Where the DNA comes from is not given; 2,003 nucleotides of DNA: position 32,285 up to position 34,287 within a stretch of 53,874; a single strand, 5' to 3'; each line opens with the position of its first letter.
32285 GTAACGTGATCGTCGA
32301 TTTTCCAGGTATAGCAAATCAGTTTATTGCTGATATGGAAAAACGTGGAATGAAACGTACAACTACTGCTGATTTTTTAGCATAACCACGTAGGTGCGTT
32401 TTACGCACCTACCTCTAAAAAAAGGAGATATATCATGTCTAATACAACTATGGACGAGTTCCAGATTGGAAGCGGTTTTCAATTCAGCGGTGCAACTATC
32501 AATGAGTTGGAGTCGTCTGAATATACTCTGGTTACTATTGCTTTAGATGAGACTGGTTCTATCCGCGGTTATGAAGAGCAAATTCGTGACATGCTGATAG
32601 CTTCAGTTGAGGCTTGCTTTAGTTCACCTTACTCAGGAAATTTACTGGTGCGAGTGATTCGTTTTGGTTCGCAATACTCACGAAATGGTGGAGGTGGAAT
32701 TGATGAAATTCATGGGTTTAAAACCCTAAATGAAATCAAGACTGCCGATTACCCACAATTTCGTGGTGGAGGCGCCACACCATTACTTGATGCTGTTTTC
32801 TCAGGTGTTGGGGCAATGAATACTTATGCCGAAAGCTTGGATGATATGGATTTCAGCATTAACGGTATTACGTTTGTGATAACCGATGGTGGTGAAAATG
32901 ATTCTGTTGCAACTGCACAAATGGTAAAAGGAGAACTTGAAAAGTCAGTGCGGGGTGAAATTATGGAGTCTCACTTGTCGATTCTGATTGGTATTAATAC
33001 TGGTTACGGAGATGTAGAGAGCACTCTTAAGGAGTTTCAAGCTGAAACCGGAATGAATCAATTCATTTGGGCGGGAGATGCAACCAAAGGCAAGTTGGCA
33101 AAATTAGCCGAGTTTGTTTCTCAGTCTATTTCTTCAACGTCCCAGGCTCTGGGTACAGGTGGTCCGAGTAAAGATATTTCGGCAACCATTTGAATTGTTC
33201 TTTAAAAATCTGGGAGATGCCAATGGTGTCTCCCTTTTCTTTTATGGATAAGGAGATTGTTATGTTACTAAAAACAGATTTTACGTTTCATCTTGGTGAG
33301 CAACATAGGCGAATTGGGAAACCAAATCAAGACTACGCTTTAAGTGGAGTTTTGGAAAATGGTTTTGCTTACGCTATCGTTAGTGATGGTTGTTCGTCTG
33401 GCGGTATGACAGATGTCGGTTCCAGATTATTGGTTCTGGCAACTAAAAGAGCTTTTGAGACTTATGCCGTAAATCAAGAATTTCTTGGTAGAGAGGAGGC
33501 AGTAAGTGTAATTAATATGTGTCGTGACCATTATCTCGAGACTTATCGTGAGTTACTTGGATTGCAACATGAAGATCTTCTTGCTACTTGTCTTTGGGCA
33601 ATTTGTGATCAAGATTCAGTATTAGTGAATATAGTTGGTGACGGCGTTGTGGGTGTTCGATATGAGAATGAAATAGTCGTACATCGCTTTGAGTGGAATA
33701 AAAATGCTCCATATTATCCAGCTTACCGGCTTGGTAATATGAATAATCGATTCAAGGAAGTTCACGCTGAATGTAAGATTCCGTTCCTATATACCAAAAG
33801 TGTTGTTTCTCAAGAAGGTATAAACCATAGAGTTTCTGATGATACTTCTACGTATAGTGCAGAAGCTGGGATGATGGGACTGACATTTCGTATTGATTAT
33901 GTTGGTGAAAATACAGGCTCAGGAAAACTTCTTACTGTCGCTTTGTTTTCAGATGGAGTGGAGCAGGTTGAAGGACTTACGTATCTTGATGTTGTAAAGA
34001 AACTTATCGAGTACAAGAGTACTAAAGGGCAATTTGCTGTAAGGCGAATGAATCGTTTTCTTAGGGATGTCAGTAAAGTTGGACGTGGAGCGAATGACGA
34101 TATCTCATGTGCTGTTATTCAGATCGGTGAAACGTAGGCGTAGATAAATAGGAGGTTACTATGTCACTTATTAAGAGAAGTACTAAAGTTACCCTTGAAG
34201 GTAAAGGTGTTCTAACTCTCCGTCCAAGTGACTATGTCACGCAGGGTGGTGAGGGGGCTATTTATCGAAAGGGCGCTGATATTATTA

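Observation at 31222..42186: Island coupling a vWA/PP2C/kinase (TerY-P-type) triad and an ADP-ribosylglycohydrolase to a complete, NrtR-associated nicotinamide-to-NAD+ salvage route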

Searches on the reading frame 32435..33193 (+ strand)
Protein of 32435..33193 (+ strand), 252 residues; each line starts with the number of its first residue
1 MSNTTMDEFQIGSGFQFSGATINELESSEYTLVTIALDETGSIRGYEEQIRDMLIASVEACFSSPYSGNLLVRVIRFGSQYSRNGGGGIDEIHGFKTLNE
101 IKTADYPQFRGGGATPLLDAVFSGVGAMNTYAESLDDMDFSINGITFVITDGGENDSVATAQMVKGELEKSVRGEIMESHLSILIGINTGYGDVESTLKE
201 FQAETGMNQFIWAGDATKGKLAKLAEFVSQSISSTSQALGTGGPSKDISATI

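Call 4: search_protein_families(library=pfam, proteins=[window:32435-33193:+], max_evalue=0.01)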
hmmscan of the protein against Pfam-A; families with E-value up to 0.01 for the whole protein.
window:32435-33193:+ (252 aa): 0 families

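Call 5: search_protein_families(library=ncbifam, proteins=[window:32435-33193:+], max_evalue=0.01)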
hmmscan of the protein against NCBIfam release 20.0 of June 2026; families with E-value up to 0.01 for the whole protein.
window:32435-33193:+ (252 aa): 1 family
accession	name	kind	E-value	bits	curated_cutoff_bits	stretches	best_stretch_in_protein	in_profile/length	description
NF002999.0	PRK03767.1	equivalog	0.0086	15.9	141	0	126-224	13-111/200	NAD(P)H:quinone oxidoreductase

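Call 8: search_protein_families(library=phrogs, proteins=[window:32435-33193:+], max_evalue=0.001)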
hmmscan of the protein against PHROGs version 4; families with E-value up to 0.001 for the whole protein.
window:32435-33193:+ (252 aa): 2 families
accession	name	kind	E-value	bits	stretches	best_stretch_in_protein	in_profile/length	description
phrog_7371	-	unknown function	0.00019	22.1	1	28-157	4-113/204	-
phrog_26613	-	unknown function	0.00071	20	1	32-166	14-146/345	-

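Call 12: search_protein_families(library=padloc, proteins=[window:32435-33193:+], max_evalue=0.01)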
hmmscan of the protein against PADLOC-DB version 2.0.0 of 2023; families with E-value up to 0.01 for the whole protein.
window:32435-33193:+ (252 aa): 0 families

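Call 14: search_solved_structures(query=window:32435-33193:+, max_evalue=1)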
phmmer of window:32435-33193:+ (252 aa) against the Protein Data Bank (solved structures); distinct sequences matched with E-value up to 1: 1.
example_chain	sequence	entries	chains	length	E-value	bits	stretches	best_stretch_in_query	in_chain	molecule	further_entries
3igy_B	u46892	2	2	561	0.41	13.7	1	105-177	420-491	Cofactor-independent phosphoglycerate mutase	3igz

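Call 41: find_homologous_proteins(query=window:32435-33193:+, max_evalue=0.001)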
Query window:32435-33193:+ (252 aa): 2332 proteins with E <= 0.001 among 3325 candidates; the best 120 are listed.
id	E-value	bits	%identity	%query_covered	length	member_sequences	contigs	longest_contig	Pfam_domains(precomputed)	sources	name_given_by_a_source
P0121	2.2e-157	540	100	100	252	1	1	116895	-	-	-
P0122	3.8e-121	421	79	100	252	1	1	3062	-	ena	-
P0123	2.1e-115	402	75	98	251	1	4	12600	-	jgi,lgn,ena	-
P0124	8.0e-114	397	75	98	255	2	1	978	-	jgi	-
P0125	4.4e-113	395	75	98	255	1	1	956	-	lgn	-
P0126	7.5e-113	394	74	99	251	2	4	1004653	-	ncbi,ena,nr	ncbi:hypothetical protein H6786_04595 [Candidatus Nomurabacteria bacterium]|nr:hypothetical protein 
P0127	8.7e-113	394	75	100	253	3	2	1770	-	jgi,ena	-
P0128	7.2e-112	391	76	98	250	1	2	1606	-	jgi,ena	-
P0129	1.1e-111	390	75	98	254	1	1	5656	-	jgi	jgi:hypothetical protein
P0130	2.6e-111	389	73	98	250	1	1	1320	-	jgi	-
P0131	2.6e-110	386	72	100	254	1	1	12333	-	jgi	jgi:uncharacterized protein YegL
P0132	1.5e-109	383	73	98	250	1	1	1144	-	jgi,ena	-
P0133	2.1e-109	383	73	98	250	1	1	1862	-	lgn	-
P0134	4.3e-109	382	71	100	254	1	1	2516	-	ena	-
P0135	5.1e-109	382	73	98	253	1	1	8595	-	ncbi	-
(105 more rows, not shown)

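Call 43: search_solved_structures(query=A2, max_evalue=1)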
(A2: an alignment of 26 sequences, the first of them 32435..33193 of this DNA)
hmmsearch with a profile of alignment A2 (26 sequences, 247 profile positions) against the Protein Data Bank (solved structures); distinct sequences matched with E-value up to 1: 1.
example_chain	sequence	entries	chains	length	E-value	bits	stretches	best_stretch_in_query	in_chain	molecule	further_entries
5cwj_A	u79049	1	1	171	0.078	16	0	117-186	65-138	Designed helical repeat protein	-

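Call 44: search_protein_families(library=pfam, alignment_id=A2, max_evalue=0.1)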
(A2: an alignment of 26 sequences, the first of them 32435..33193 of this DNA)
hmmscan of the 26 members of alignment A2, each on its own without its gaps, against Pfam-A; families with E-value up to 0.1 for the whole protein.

A. member 1, window:32435-33193:+ (252 aa): 0 families

B. families by the number of members that match (of 26 scanned): 7 families
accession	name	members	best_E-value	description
PF08034.16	TES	2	0.072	Trematode eggshell synthesis protein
PF01094.35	ANF_receptor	1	0.0027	Receptor family ligand binding region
PF11328.14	DUF3130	1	0.015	Protein of unknown function (DUF3130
PF00092.34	VWA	1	0.017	von Willebrand factor type A domain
PF04389.22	Peptidase_M28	1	0.031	Peptidase family M28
PF21926.2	FeeM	1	0.043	N-acyl amino acid synthase FeeM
PF08423.17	Rad51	1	0.072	Rad51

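Call 54: predict_structure(alignment_id=A3)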
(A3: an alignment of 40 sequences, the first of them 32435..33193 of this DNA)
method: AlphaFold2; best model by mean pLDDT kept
length: 252 residues; sequences in the alignment: 40
mean_pLDDT: 86.3   pTM: 0.87
mean pLDDT of the five models: 86.3, 85.4, 84.4, 84.3, 80.2
residues with pLDDT >= 90: 150; 70-90: 71; 50-70: 17; < 50: 14
segments of 3 or more residues with pLDDT < 50: 1-3, 242-252
pLDDT, mean of each block of 10 residues (from residue 1): 70 83 71 96 93 95 88 96 80 93 95 94 95 89 95 92 93 81 93 88 95 89 89 78 40 31
secondary structure, 60 per line:
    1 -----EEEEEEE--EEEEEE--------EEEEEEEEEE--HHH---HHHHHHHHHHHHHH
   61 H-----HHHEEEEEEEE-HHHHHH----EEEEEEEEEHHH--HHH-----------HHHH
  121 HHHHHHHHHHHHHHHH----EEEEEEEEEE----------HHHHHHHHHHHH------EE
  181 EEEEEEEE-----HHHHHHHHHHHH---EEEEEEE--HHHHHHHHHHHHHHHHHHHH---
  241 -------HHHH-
elements in order: E6-12 E15-20 E29-38 H47-61 E70-77 H79-84 E89-97 H117-136 E141-150 H161-172 E179-188 H194-205 E209-215 H218-237 H248-251

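Call 57: fold_search(model_id=the predicted structure, library=pdb)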
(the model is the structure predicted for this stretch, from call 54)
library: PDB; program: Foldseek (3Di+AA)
matches with E <= 10: 1331; with E <= 0.001: 201
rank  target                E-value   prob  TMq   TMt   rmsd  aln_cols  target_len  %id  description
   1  6fpy_A                6.7e-09  1.00  0.57  0.26  13.8       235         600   15  Inter-alpha-inhibitor heavy chain 1, wild type (released 2019-02-27)
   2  6fpy_B                9.1e-09  1.00  0.56  0.26  13.7       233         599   14  Inter-alpha-inhibitor heavy chain 1, wild type (released 2019-02-27)
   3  6fpz_A                1.1e-08  1.00  0.57  0.26  13.8       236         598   15  Inter-alpha-inhibitor heavy chain 1, D298A (released 2019-02-27)
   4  9c4f_I                8.4e-08  1.00  0.57  0.73   3.8       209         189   14  Infectious B19V capsid (released 2024-10-16)
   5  1mhp_B                1.1e-07  1.00  0.54  0.68   4.5       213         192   14  Crystal structure of a chimeric alpha1 integrin I-domain in complex with the Fab fragment of a humanized neutralizing  (released 2003-04-15)
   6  8ebu_E                1.6e-07  1.00  0.49  0.35   6.8       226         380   12  XPC release from Core7-XPA-DNA (Cy5) (released 2023-04-19)
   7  1oak_A                1.7e-07  1.00  0.53  0.66   4.3       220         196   10  CRYSTAL STRUCTURE OF THE VON WILLEBRAND FACTOR (VWF) A1 DOMAIN IN COMPLEX WITH THE FUNCTION BLOCKING NMC-4 FAB (released 1998-10-21)
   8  4c2b_C                1.9e-07  1.00  0.56  0.69   4.4       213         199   12  Crystal Structure of High-Affinity von Willebrand Factor A1 domain with Disulfide Mutation in Complex with High Affini (released 2014-01-08)
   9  1mhp_A                1.9e-07  1.00  0.52  0.69   4.4       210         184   14  Crystal structure of a chimeric alpha1 integrin I-domain in complex with the Fab fragment of a humanized neutralizing  (released 2003-04-15)
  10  6m3y                  2.1e-07  1.00  0.58  0.21   9.5       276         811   13  Crystal structure of pilus adhesin, SpaC from Lactobacillus rhamnosus GG - open conformation (released 2020-07-29)
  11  6m48_A                2.1e-07  1.00  0.59  0.21  15.8       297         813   10  Crystal structure of pilus adhesin, SpaC from Lactobacillus rhamnosus GG - P21212 form (released 2020-07-29)
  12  4cn9_A                2.6e-07  1.00  0.48  0.33   5.0       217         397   14  structure of proximal thread matrix protein 1 (PTMP1) from the mussel byssus with zinc occupied MIDAS motif (released 2014-03-12)
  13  7w6b                  3.1e-07  1.00  0.48  0.18  17.2       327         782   12  Crystal Structure of PitA from pilus islet-2 of Streptococcus oralis (released 2022-06-01)
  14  1u0n_A                3.5e-07  1.00  0.52  0.61   5.0       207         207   11  The ternary von Willebrand Factor A1-glycoprotein Ibalpha-botrocetin complex (released 2005-04-19)
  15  1ijb                  3.5e-07  1.00  0.51  0.62   6.1       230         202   12  The von Willebrand Factor mutant (I546V) A1 domain (released 2002-07-10)
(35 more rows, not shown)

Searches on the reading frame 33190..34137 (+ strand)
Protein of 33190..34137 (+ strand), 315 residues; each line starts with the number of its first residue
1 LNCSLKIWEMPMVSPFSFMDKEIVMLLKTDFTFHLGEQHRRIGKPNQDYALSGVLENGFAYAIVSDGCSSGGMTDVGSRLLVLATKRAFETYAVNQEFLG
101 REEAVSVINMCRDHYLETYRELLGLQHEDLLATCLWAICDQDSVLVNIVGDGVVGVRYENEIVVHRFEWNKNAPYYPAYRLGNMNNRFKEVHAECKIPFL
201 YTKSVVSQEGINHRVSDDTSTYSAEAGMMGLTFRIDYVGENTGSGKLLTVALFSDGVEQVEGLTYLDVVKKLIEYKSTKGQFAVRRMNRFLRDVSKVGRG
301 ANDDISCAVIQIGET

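Call 4: search_protein_families(library=pfam, proteins=[window:33190-34137:+], max_evalue=0.01)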
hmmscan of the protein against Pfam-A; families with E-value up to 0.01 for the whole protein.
window:33190-34137:+ (315 aa): 1 family
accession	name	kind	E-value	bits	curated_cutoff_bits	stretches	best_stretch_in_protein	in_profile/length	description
PF13672.11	PP2C_2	-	6.5e-19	68.8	24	1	36-283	2-200/209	Protein phosphatase 2C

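Call 5: search_protein_families(library=ncbifam, proteins=[window:33190-34137:+], max_evalue=0.01)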
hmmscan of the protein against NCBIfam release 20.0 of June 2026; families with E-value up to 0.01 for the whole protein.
window:33190-34137:+ (315 aa): 0 families

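Call 8: search_protein_families(library=phrogs, proteins=[window:33190-34137:+], max_evalue=0.001)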
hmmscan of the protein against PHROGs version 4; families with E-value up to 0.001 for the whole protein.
window:33190-34137:+ (315 aa): 0 families

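Call 12: search_protein_families(library=padloc, proteins=[window:33190-34137:+], max_evalue=0.01)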
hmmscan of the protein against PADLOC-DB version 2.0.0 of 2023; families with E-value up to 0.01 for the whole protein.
window:33190-34137:+ (315 aa): 0 families
